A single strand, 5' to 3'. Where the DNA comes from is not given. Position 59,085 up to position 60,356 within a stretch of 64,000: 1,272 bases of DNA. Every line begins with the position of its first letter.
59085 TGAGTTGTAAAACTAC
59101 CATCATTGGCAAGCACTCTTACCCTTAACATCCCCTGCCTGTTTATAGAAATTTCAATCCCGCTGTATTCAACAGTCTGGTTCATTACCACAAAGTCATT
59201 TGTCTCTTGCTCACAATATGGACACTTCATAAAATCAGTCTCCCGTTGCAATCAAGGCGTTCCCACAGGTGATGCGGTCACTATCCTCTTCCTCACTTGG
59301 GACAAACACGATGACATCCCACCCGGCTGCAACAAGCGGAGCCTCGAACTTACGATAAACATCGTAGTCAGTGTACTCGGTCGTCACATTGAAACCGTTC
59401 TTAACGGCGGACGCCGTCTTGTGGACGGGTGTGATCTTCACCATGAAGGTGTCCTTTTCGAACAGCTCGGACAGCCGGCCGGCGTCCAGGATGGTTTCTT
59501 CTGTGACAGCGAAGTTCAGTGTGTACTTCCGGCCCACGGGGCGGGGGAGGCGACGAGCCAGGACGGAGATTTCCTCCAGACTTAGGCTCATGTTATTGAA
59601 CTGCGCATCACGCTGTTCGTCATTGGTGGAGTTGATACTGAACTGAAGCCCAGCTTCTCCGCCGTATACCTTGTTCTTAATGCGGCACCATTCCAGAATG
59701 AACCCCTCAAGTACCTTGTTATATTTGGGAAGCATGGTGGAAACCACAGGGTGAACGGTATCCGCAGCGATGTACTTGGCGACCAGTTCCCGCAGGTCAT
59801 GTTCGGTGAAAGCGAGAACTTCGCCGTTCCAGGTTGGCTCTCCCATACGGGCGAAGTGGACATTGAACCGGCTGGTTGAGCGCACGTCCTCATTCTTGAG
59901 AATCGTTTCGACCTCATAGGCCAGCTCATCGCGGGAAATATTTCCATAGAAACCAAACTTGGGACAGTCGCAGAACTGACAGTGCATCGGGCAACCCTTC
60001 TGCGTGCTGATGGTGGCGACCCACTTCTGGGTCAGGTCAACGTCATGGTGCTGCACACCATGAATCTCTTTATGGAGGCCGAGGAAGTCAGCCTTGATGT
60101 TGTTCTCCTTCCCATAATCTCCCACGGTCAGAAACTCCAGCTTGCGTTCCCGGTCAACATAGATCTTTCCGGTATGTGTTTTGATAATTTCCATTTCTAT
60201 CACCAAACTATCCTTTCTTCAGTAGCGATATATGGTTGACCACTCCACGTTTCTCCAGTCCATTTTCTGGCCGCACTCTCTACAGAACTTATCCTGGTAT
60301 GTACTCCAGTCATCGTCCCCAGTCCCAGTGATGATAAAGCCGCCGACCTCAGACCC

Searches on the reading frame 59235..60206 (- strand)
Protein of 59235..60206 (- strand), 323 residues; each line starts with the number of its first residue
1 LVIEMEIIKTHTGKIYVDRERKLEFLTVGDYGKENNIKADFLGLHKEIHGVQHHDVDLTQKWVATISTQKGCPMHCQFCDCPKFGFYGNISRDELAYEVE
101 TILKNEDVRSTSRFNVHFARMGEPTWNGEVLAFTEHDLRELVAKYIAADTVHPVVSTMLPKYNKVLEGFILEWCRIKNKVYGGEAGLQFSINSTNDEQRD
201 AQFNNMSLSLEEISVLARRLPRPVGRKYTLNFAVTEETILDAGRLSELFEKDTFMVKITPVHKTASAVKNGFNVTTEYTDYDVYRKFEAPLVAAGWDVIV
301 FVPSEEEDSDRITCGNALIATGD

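Call 40: search_protein_families(library=pfam, proteins=[window:59235-60206:-], max_evalue=0.001)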
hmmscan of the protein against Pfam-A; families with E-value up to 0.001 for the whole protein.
window:59235-60206:- (323 aa): 1 family
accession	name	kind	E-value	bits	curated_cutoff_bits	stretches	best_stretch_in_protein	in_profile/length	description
PF04055.27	Radical_SAM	-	9.6e-06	26.3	29.5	1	66-128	1-60/166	Radical SAM superfamily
